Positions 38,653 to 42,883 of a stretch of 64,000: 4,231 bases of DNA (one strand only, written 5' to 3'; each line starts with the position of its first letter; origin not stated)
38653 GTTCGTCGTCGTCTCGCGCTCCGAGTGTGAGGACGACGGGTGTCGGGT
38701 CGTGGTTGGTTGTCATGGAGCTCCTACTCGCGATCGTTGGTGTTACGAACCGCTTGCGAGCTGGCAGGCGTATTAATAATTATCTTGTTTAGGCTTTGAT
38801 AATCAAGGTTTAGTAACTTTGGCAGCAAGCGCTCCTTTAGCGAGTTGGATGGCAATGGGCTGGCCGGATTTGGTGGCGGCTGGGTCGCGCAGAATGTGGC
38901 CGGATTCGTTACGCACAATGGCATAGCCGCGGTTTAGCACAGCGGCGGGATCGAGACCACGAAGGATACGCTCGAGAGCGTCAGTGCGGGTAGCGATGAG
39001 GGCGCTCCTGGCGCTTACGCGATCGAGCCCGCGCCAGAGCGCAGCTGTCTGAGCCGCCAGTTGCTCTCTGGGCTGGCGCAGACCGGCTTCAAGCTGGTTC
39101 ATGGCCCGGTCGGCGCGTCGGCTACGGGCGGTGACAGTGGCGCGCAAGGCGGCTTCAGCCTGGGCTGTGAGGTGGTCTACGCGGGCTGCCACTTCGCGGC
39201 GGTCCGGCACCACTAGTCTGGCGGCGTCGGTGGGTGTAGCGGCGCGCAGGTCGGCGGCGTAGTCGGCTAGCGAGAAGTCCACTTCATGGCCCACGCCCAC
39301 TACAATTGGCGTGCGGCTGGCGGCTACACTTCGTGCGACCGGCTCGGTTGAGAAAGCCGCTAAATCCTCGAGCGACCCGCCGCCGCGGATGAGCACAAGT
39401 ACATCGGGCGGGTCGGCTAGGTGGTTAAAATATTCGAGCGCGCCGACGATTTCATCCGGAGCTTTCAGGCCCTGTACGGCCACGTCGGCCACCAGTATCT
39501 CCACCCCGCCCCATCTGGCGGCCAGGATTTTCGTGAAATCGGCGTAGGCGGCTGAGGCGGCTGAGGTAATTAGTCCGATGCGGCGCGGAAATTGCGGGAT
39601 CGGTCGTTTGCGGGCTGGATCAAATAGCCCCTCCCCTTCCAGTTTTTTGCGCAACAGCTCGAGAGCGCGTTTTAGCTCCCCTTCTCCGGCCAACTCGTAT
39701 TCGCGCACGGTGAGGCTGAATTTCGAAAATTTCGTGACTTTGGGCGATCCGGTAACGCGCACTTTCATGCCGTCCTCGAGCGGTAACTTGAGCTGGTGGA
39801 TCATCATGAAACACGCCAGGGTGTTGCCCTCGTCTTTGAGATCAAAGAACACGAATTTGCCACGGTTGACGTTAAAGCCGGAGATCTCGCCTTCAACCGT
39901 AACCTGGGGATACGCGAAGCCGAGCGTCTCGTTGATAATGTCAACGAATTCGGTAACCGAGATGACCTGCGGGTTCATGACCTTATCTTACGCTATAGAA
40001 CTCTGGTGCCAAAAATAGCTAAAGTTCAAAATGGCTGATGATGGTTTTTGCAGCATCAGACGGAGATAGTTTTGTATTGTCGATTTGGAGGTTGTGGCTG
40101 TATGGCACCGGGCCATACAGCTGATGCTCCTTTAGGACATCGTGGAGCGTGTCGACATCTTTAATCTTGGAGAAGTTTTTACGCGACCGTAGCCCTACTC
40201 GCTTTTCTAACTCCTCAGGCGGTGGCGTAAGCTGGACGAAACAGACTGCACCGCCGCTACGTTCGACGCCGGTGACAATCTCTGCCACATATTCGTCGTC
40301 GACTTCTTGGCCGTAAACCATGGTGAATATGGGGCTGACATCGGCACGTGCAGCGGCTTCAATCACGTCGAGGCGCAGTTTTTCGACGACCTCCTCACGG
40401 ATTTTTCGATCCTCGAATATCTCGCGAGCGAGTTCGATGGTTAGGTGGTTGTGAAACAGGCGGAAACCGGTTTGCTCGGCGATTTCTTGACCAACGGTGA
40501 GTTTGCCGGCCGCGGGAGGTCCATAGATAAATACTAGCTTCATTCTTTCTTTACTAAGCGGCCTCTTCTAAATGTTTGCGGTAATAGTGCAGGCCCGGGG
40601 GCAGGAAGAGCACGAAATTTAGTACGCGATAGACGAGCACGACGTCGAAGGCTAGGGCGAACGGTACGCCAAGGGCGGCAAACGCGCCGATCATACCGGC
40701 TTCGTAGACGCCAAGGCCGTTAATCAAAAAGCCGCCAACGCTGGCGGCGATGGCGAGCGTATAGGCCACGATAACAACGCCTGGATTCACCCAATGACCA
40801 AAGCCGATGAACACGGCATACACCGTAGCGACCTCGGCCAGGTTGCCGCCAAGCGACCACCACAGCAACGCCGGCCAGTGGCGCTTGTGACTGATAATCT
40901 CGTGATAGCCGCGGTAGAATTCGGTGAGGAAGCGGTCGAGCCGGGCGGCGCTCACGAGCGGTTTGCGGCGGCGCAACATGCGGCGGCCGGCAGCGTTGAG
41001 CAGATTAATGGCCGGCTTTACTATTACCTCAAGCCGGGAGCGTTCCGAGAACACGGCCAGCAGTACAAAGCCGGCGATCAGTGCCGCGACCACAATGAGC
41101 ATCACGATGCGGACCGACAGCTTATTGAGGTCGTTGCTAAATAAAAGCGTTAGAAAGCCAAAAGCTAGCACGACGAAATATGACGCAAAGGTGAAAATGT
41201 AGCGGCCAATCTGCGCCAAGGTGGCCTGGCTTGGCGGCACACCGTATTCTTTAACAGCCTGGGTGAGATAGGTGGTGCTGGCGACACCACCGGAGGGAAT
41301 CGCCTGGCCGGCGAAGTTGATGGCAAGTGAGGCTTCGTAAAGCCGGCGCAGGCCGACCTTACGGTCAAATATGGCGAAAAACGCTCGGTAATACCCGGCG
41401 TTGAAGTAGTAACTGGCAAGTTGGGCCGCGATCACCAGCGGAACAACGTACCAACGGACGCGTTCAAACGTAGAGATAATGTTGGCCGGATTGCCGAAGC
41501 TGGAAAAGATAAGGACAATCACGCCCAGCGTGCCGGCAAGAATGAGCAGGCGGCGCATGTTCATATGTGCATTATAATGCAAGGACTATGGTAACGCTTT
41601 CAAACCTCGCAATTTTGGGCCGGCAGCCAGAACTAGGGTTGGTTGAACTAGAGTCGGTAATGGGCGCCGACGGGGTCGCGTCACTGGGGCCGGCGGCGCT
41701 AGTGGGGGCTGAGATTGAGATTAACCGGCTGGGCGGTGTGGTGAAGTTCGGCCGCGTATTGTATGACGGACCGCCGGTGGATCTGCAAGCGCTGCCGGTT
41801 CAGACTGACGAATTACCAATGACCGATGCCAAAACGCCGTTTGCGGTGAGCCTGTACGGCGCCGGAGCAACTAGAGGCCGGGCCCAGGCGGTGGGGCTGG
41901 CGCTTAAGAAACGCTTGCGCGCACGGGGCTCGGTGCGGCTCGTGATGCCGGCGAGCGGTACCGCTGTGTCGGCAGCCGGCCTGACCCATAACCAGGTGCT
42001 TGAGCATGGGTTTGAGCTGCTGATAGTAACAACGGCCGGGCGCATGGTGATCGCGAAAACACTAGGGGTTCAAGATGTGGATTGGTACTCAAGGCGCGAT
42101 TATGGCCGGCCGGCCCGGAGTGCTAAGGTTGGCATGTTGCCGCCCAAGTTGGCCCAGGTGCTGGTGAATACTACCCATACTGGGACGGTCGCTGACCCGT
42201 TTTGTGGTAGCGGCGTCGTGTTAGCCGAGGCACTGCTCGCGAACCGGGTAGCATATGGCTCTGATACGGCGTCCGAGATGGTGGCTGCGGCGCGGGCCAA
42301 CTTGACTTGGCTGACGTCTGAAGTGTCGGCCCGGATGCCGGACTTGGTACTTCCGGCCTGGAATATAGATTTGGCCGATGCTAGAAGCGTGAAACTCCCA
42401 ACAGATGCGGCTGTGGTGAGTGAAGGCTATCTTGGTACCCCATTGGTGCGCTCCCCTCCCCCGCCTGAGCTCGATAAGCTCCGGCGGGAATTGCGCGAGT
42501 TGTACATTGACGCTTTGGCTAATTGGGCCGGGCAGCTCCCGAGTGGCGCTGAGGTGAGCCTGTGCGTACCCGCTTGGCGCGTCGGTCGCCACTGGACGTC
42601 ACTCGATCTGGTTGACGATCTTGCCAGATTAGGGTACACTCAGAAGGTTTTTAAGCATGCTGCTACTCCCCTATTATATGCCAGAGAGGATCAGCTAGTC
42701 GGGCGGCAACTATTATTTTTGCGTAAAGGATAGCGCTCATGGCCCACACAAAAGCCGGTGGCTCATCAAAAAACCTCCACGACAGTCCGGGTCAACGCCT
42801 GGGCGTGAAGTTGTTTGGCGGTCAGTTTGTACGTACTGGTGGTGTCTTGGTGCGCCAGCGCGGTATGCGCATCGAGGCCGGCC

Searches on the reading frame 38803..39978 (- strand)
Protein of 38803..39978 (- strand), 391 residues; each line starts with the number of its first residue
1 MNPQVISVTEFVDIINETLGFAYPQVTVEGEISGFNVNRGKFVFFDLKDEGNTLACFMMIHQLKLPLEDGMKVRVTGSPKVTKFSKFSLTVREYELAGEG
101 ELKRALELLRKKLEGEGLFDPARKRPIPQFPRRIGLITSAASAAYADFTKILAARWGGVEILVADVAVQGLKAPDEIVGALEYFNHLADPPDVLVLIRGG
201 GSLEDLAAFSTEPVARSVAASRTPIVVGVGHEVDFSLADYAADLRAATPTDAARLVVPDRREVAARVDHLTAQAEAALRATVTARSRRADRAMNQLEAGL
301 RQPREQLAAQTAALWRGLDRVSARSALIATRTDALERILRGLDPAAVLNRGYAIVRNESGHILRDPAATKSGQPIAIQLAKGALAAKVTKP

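Call 14: search_protein_families(library=pfam, proteins=[window:38803-39978:-], max_evalue=0.001)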
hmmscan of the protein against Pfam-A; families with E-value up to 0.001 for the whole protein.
window:38803-39978:- (391 aa): 3 families
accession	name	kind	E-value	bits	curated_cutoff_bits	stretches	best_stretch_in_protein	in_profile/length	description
PF02601.20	Exonuc_VII_L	-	1.5e-77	261.7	35.9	2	118-320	1-198/315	Exonuclease VII, large subunit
PF13742.12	tRNA_anti_2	-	2.2e-13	50.7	27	1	6-93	1-93/95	OB-fold nucleic acid binding domain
PF01336.31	tRNA_anti-codon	-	1.2e-09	38.4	27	1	26-96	1-74/75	OB-fold nucleic acid binding domain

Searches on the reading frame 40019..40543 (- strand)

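Call 14: search_protein_families(library=pfam, proteins=[window:40019-40543:-], max_evalue=0.001)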
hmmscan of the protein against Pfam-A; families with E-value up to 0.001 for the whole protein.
window:40019-40543:- (174 aa): 2 families
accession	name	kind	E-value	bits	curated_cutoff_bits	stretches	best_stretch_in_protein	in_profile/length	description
PF13238.12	AAA_18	-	5.6e-05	24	29.4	1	4-120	1-112/128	AAA domain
PF13671.12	AAA_33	-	0.00048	20.9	27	1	3-126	1-125/143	AAA domain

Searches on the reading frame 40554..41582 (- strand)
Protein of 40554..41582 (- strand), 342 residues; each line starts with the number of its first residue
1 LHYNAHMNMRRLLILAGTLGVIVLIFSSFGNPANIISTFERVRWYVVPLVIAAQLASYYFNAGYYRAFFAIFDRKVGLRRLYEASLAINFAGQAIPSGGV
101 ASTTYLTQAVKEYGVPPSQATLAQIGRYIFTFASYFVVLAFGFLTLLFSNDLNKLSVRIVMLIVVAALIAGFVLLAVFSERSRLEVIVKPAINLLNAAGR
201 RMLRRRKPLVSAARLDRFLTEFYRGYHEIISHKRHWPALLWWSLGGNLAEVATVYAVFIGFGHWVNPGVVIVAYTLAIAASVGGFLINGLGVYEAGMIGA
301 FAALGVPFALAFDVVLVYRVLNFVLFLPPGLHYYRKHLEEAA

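Call 16: search_protein_families(library=pfam, proteins=[window:40554-41582:-], max_evalue=0.001)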
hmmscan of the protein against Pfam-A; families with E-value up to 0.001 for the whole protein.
window:40554-41582:- (342 aa): 1 family
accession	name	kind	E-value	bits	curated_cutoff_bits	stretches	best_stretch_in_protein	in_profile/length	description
PF03706.18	LPG_synthase_TM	-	3.3e-29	102.8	33.4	1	15-330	3-302/302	Lysylphosphatidylglycerol synthase TM region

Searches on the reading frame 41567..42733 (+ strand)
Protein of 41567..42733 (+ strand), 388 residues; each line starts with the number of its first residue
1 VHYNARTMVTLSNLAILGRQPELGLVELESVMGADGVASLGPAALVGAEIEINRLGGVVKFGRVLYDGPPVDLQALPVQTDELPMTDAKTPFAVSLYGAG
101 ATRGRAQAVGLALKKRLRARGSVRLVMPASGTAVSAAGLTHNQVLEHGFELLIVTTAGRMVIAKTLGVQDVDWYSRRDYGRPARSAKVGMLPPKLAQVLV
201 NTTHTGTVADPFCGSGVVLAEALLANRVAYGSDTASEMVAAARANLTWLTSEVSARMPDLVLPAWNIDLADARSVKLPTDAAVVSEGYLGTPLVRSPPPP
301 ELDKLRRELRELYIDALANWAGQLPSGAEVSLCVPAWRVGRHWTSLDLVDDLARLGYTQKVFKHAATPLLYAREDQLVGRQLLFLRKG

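Call 16: search_protein_families(library=pfam, proteins=[window:41567-42733:+], max_evalue=0.001)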
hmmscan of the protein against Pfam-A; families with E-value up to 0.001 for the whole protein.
window:41567-42733:+ (388 aa): 2 families
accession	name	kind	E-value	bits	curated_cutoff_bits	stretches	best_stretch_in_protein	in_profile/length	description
PF01170.24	UPF0020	-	8.3e-06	26.1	22.3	1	188-246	9-96/197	RMKL-like, methyltransferase domain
PF01555.25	N6_N4_Mtase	-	2.4e-05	24.8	26.7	1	192-242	167-219/221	DNA methylase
